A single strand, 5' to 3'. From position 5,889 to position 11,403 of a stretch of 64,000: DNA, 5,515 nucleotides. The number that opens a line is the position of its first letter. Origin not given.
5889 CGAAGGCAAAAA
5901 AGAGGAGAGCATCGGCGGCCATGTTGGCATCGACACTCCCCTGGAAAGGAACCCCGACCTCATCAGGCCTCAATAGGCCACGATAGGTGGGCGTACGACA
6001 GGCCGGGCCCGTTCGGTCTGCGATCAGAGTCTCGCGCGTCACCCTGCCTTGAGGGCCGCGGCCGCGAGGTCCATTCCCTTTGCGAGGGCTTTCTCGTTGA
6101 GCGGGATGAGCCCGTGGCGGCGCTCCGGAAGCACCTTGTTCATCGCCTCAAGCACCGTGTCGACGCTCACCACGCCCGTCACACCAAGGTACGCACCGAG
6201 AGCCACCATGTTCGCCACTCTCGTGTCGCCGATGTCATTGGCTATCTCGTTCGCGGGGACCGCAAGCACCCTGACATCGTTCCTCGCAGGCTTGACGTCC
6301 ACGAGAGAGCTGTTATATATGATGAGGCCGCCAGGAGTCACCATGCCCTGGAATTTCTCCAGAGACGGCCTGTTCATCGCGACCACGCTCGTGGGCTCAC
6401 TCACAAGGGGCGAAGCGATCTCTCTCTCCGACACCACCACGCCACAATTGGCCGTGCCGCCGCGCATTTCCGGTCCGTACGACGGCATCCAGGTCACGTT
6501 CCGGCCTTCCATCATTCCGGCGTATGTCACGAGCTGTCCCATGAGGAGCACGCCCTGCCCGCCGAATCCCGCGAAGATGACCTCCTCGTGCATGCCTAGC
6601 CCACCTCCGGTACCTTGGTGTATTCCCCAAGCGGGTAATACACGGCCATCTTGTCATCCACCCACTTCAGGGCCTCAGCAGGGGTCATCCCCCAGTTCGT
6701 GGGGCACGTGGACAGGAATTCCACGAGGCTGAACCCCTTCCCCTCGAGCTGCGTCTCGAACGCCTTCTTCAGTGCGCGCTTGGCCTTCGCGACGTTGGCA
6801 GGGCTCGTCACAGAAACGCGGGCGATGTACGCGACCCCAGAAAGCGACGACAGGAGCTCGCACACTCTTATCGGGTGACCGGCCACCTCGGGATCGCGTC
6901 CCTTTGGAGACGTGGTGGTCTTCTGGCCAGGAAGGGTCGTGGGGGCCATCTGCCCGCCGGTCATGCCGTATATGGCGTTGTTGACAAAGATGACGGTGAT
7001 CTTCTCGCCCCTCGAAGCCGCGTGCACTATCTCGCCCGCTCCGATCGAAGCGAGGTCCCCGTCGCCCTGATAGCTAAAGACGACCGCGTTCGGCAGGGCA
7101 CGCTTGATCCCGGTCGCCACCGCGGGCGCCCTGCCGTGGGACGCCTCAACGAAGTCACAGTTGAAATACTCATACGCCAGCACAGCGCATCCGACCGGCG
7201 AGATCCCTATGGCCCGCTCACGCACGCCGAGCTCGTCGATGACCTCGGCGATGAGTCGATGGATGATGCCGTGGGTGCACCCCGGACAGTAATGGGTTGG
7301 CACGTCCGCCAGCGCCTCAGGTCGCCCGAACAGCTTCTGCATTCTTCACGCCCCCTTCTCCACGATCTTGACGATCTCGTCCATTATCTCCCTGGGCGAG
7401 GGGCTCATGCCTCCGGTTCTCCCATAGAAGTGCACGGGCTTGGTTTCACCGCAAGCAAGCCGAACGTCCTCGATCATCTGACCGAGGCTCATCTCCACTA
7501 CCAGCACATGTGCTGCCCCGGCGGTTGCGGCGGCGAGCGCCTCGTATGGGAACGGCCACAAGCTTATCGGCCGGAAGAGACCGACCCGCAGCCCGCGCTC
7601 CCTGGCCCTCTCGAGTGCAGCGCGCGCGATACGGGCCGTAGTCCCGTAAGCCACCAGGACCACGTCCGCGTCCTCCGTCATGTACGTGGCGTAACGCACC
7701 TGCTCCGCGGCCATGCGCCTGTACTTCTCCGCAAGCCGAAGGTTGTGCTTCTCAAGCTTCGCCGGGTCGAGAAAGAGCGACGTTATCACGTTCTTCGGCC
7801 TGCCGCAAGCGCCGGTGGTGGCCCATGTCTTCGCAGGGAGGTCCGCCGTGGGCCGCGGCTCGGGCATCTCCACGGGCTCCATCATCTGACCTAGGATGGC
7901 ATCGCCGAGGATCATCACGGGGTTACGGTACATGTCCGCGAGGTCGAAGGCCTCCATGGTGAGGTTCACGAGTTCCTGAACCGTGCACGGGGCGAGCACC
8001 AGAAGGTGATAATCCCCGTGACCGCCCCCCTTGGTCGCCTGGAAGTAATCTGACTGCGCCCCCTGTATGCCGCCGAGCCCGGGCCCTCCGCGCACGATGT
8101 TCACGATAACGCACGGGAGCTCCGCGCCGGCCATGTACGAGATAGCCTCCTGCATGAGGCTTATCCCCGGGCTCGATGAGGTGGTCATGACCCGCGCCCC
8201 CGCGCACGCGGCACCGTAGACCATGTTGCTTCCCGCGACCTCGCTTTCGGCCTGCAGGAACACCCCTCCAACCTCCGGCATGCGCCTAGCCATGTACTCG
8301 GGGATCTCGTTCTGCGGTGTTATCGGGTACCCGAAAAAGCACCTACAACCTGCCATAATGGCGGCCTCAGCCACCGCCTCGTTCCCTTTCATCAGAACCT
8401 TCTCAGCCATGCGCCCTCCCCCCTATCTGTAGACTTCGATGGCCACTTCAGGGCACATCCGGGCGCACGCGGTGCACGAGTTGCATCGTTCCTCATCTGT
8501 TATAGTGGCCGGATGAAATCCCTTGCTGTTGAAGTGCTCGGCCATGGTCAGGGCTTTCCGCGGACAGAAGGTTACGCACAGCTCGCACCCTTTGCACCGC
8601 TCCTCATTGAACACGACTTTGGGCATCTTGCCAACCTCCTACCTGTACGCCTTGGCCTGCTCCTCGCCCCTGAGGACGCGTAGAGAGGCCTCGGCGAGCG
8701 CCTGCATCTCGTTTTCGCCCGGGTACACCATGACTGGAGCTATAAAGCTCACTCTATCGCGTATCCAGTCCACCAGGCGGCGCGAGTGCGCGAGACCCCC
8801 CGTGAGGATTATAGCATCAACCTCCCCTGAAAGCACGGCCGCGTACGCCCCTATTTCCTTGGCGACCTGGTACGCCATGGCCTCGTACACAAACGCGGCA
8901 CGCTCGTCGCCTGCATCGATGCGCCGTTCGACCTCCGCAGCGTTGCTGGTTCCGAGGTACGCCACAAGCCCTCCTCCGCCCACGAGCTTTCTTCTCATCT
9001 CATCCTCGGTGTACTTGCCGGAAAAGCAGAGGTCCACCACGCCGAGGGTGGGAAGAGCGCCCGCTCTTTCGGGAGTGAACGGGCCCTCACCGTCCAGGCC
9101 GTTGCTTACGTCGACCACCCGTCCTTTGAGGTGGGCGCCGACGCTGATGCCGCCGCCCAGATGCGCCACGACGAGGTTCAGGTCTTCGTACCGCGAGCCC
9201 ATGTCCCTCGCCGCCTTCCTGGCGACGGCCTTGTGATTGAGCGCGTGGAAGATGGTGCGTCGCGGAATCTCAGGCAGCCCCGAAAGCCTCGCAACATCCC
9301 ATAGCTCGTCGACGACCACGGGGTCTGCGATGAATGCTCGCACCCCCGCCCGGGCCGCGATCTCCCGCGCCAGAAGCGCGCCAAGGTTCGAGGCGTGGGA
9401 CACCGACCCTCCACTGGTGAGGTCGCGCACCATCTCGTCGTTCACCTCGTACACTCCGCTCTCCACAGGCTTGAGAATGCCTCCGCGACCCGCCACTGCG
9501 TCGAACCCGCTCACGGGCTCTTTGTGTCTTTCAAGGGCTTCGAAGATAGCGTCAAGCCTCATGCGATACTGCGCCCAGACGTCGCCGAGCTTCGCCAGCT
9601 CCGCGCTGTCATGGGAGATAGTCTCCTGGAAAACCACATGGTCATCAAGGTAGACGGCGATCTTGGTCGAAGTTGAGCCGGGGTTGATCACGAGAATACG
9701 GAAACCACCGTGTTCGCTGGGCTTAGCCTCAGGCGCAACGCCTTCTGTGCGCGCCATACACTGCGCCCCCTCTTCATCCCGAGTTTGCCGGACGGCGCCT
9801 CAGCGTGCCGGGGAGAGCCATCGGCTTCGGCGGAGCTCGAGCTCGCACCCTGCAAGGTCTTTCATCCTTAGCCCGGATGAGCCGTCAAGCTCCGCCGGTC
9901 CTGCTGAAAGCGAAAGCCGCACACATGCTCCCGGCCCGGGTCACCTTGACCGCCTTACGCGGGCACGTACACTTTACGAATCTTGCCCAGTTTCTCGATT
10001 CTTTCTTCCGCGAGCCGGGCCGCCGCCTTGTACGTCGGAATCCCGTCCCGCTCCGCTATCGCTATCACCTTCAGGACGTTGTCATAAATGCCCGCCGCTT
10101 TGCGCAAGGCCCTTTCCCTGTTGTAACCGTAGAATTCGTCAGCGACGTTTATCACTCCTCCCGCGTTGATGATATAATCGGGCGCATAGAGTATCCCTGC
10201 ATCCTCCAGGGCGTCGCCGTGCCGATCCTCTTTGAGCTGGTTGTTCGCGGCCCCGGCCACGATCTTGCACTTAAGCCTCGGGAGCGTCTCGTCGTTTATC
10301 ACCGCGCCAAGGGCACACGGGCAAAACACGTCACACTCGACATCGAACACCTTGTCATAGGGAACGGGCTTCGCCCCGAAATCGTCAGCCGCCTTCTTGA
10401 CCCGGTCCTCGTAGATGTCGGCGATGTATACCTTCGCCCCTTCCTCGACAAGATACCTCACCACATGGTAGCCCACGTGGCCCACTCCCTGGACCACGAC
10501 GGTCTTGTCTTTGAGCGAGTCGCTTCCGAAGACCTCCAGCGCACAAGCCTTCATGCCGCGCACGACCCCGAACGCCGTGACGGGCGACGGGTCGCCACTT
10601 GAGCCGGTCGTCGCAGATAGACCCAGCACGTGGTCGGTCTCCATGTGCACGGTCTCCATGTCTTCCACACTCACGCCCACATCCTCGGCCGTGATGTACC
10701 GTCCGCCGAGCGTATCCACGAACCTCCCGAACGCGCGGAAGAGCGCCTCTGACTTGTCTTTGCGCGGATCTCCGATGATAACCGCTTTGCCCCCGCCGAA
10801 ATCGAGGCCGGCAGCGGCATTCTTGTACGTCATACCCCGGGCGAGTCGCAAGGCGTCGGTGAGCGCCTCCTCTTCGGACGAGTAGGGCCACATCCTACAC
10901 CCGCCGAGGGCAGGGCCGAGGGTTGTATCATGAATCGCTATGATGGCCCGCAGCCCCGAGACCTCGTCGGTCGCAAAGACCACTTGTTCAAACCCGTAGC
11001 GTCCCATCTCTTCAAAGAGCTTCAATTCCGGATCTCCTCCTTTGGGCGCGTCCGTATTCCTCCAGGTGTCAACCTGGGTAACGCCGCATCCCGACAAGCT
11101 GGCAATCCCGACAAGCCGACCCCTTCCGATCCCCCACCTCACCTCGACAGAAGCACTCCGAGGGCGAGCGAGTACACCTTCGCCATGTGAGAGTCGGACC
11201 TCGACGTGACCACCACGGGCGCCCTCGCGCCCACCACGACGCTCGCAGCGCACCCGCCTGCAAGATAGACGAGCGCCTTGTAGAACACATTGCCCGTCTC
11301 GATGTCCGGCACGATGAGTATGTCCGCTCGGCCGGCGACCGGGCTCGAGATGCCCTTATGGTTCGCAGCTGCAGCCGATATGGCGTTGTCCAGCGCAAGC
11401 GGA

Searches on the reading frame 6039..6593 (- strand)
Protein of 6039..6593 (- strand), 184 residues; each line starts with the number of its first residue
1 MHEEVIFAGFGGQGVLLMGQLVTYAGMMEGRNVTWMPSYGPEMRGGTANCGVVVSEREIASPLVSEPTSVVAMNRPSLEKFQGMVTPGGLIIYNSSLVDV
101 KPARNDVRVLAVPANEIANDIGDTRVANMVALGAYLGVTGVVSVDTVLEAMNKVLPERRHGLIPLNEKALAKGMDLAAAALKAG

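Call 3: search_protein_families(library=pfam, proteins=[window:6039-6593:-])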
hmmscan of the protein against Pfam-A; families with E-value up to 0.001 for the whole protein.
window:6039-6593:- (184 aa): 1 family
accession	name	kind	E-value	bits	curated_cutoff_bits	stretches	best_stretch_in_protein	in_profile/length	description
PF01558.24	POR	-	2.5e-40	138.9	27.4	1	11-175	1-173/173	Pyruvate ferredoxin/flavodoxin oxidoreductase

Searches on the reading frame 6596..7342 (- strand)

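Call 3: search_protein_families(library=pfam, proteins=[window:6596-7342:-])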
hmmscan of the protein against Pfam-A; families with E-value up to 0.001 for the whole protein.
window:6596-7342:- (248 aa): 1 family
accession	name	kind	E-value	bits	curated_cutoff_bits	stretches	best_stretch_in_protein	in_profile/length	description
PF02775.26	TPP_enzyme_C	-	5.6e-24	85.1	21.9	1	58-208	20-150/151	Thiamine pyrophosphate enzyme, C-terminal TPP binding domain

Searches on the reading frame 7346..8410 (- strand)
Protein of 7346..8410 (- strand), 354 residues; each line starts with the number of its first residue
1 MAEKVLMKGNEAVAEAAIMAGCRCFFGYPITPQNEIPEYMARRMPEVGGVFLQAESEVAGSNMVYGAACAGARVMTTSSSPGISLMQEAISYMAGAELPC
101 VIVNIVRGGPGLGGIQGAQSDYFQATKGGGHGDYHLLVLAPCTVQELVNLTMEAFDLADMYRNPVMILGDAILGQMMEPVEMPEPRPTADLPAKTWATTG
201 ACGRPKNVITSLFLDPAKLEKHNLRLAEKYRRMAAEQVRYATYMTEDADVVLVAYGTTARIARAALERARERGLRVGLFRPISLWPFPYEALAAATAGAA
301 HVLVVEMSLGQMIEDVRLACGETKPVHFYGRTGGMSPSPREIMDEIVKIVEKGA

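Call 3: search_protein_families(library=pfam, proteins=[window:7346-8410:-])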
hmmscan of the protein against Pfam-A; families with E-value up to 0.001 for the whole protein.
window:7346-8410:- (354 aa): 3 families
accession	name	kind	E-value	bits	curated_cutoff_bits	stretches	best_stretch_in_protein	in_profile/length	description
PF01855.24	POR_N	-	1.8e-50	172.3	27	1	15-188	1-173/231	Pyruvate flavodoxin/ferredoxin oxidoreductase, thiamine diP-bdg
PF17147.9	PFOR_II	-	3.1e-25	88.9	27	1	248-342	1-102/102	Pyruvate:ferredoxin oxidoreductase core domain II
PF02780.25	Transketolase_C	-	1e-06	29.1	25.9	1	241-306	3-68/124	Transketolase, C-terminal domain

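Call 13: search_protein_families(library=ncbifam, proteins=[window:7346-8410:-])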
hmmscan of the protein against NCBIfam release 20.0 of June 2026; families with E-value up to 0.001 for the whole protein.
window:7346-8410:- (354 aa): 13 families
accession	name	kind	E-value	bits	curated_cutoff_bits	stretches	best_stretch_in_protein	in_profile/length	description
NF005507.0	PRK07119.1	subfamily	2.1e-171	569.5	399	1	2-351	2-350/352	3-methyl-2-oxobutanoate dehydrogenase subunit VorB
NF006412.0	PRK08659.1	equivalog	2.9e-100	336.1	411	2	2-186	3-187/378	2-oxoacid:acceptor oxidoreductase subunit alpha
TIGR03710.1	OAFO_sf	subfamily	1.3e-74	251.8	482.75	2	3-196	192-385/561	2-oxoacid:acceptor oxidoreductase subunit alpha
NF007206.0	PRK09627.1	equivalog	2.2e-73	247.4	579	2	4-184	3-183/375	2-oxoglutarate synthase subunit alpha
NF041170.1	Oxoac_fdxalpha_Archa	equivalog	4.3e-43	147.6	800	2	3-185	234-427/636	2-oxoacid:ferredoxin oxidoreductase subunit alpha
NF040682.1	PorA_Arch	equivalog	1.7e-32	112.8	550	1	4-309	3-322/387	pyruvate synthase subunit PorA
NF007201.0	PRK09622.1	equivalog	2.4e-26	92.6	590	2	6-172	12-176/405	2-oxoacid:ferredoxin oxidoreductase subunit alpha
NF006233.0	PRK08367.1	equivalog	9.4e-26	90.6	625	1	3-306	3-320/394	pyruvate ferredoxin oxidoreductase subunit alpha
NF045764.1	PhenlGlyoxDHPadG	equivalog_domain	3.1e-24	85.2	700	2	5-160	3-154/398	NADH-dependent phenylglyoxylate dehydrogenase subunit alpha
NF006232.0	PRK08366.1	equivalog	9.7e-22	77.1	646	1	4-182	7-182/394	2-ketoisovalerate ferredoxin oxidoreductase subunit alpha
TIGR03336.1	IOR_alpha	equivalog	3.3e-19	68.7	650.9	1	4-347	2-328/595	indolepyruvate ferredoxin oxidoreductase subunit alpha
NF045791.1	OxalOxredalpha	equivalog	2e-18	66.6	500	2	2-102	2-104/395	oxalate oxidoreductase subunit alpha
TIGR02176.1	pyruv_ox_red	equivalog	4.3e-08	31.5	911.35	1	6-154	3-152/1167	pyruvate:ferredoxin (flavodoxin) oxidoreductase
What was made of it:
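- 6039..8626 (-): vorD (8423-8626), vorA (7346-8410), vorB (6596-7342) and vorG (6039-6593): the 2-oxoisovalerate-type 2-oxoacid:ferredoxin oxidoreductase. NCBIfam PRK07119 '3-methyl-2-oxobutanoate dehydrogenase subunit VorB', 569 bits (call 13).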

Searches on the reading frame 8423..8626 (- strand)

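Call 3: search_protein_families(library=pfam, proteins=[window:8423-8626:-])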
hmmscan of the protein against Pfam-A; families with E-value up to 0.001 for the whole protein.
window:8423-8626:- (67 aa): 12 families
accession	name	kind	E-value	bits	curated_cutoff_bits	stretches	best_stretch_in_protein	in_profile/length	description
PF00037.32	Fer4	-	2.2e-14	53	21.1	2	4-27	1-24/24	4Fe-4S binding domain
PF12838.12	Fer4_7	-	8.4e-12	45.8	27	1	10-60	1-50/52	4Fe-4S dicluster domain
PF12837.12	Fer4_6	-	2.3e-10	40.3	25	1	3-25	1-23/24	4Fe-4S binding domain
PF12797.12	Fer4_2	-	2.5e-10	40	24.5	2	2-22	1-21/22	4Fe-4S binding domain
PF13237.11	Fer4_10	-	6.4e-10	39.3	25.5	1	3-24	1-26/53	4Fe-4S dicluster domain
PF14697.11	Fer4_21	-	3.5e-09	37.1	35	1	6-28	36-59/59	4Fe-4S dicluster domain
PF13484.11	Fer4_16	-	3.7e-08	34.4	30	1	10-35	1-27/66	4Fe-4S double cluster binding domain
PF13187.11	Fer4_9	-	1.4e-06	28.7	27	1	10-62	1-51/52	4Fe-4S dicluster domain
PF25160.1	LdpA_Fe-S-bd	-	2.7e-06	27.5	27.6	0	7-29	24-46/49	LdpA Fe-S cluster-binding domain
PF13459.11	Fer4_15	-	4.7e-06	27.7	22.4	0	4-22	1-19/66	4Fe-4S single cluster domain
PF12800.12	Fer4_4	-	4.8e-06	26.9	24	1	9-23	2-16/17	4Fe-4S binding domain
PF13370.11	Fer4_13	-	0.00023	22.2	24.5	0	44-61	2-19/58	4Fe-4S single cluster domain of Ferredoxin I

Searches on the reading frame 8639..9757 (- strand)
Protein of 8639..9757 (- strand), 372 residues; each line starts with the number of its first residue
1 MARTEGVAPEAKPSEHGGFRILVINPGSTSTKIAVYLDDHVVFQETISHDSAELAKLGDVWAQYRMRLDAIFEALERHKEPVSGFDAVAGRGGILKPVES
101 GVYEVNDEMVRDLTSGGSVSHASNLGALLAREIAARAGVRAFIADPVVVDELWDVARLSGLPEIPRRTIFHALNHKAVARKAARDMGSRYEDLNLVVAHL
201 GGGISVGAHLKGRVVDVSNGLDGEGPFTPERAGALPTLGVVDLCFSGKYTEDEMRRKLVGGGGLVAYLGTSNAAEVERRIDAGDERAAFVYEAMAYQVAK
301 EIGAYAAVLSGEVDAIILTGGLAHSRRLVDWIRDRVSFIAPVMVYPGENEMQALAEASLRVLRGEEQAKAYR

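Call 3: search_protein_families(library=pfam, proteins=[window:8639-9757:-])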
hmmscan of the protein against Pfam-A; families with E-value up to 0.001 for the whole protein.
window:8639-9757:- (372 aa): 2 families
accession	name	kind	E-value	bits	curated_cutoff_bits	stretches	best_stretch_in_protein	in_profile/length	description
PF00871.23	Acetate_kinase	-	7.6e-22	77.9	22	1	166-324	173-334/392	Acetokinase family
PF00480.26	ROK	-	9.6e-05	22.5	22.9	1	189-337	119-259/294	ROK family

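Call 13: search_protein_families(library=ncbifam, proteins=[window:8639-9757:-])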
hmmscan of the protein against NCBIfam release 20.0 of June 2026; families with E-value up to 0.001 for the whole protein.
window:8639-9757:- (372 aa): 8 families
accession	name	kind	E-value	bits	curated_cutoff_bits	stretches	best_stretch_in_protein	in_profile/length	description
NF002834.0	PRK03011.1-5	subfamily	3.4e-163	542.8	222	1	19-371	3-355/357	butyrate kinase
TIGR02707.1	butyr_kinase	equivalog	2.3e-159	530.1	289.1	1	20-369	1-350/351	butyrate kinase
TIGR00016.1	ackA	subfamily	4.1e-24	85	293.4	1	166-325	180-341/405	acetate/propionate family kinase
NF009099.0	PRK12440.1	equivalog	4.9e-18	65.3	693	1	166-324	174-332/397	acetate/propionate family kinase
NF009045.0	PRK12379.1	equivalog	6.4e-18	64.7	580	1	166-329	170-334/402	propionate kinase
NF009063.0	PRK12397.1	equivalog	7.2e-15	54.5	659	1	166-327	174-337/404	acetate/propionate family kinase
NF005462.0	PRK07058.1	equivalog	2.3e-11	43.4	486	1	167-324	176-330/396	acetate/propionate family kinase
NF005520.0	PRK07157.1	equivalog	9.2e-10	38.2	561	1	167-327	175-335/400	acetate kinase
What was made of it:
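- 8639..9757 (-): buk, butyrate (branched-chain acyl) kinase. NCBIfam butyrate kinase, 543 bits (call 13).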

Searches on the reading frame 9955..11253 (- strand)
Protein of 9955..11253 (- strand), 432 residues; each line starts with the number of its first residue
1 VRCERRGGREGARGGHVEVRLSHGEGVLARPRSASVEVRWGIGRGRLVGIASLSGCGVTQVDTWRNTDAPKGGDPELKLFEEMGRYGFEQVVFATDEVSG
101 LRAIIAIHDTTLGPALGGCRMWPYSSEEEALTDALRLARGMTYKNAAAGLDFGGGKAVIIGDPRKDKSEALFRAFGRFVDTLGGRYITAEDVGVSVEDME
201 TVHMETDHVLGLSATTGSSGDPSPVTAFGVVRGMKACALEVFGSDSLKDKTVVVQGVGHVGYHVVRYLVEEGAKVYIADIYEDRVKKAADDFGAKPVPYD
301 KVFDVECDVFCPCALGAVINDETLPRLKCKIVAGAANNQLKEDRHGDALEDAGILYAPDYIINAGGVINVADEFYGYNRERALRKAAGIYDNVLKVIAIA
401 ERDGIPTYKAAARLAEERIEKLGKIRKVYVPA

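Call 3: search_protein_families(library=pfam, proteins=[window:9955-11253:-])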
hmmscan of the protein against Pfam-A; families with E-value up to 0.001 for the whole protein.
window:9955-11253:- (432 aa): 4 families
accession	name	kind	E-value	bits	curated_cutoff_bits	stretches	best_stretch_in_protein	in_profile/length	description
PF02812.23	ELFV_dehydrog_N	-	9.2e-32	109.9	25.3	1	94-207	14-128/129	Glu/Leu/Phe/Val dehydrogenase, dimerisation domain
PF00208.27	ELFV_dehydrog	-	2.6e-21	76.9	23.4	2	285-375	89-182/241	Glutamate/Leucine/Phenylalanine/Valine dehydrogenase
PF02826.25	2-Hacid_dh_C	-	1.3e-05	25.1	25.1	1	243-309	30-94/178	D-isomer specific 2-hydroxyacid dehydrogenase, NAD binding domain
PF01488.26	Shikimate_DH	-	0.00021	21.8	24.3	1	242-302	7-66/138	Shikimate / quinate 5-dehydrogenase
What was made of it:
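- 9955..11025 (-): ldh (bcd), a Leu/Val-type NAD-dependent amino-acid dehydrogenase. ELFV dehydrogenase domains (call 3).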

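Call 13: search_protein_families(library=ncbifam, proteins=[window:9955-11253:-])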
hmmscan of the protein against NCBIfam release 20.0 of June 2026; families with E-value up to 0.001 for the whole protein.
window:9955-11253:- (432 aa): 22 families
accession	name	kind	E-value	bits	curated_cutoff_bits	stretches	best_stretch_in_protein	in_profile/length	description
NF035922.1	Trp_DH_ScyB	equivalog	2.2e-120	401.8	600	1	78-422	1-342/346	tryptophan dehydrogenase ScyB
NF040817.1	GdhA_Arch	equivalog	8.9e-24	84.4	750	1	108-368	61-349/419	glutamate dehydrogenase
NF041398.1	GluDhGdhB_Halo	equivalog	1.6e-19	70.1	620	1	97-368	47-341/410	glutamate dehydrogenase GdhB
NF006929.0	PRK09414.1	equivalog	2.6e-13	49.8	536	2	281-373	286-380/445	NADP-specific glutamate dehydrogenase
NF010634.0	PRK14031.1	equivalog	1.2e-10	40.4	822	1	278-370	282-376/444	NADP-specific glutamate dehydrogenase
NF010633.0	PRK14030.1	subfamily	4.6e-08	32.6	743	0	283-371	287-378/445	glutamate dehydrogenase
NF005880.0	PRK07831.1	equivalog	1.6e-06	27.9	336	1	240-320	9-90/263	SDR family oxidoreductase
NF004198.0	PRK05653.1-3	equivalog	2.1e-06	27.4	296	1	246-318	4-74/248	3-oxoacyl-ACP reductase FabG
TIGR03911.1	pyrrolys_PylD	equivalog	2.3e-06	27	150.05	1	236-292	134-188/266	3-methylornithyl-N6-L-lysine dehydrogenase PylD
NF005559.1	PRK07231.1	subfamily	2.1e-05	24.1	215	1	247-318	2-70/249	glucose 1-dehydrogenase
NF005468.0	PRK07062.1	equivalog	2.3e-05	24.1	266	1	246-316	5-75/265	SDR family oxidoreductase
NF004713.0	PRK06057.1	equivalog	5.3e-05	22.8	404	1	246-300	6-61/257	3-oxoacyl-ACP reductase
NF005878.0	PRK07825.1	subfamily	7.4e-05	22.2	287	1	244-294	4-55/278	short chain dehydrogenase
TIGR01035.1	hemA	equivalog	0.00021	20.4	209.55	1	238-310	171-244/416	glutamyl-tRNA reductase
NF006619.0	PRK09186.1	equivalog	0.00023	20.8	255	1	247-319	2-74/256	oxidoreductase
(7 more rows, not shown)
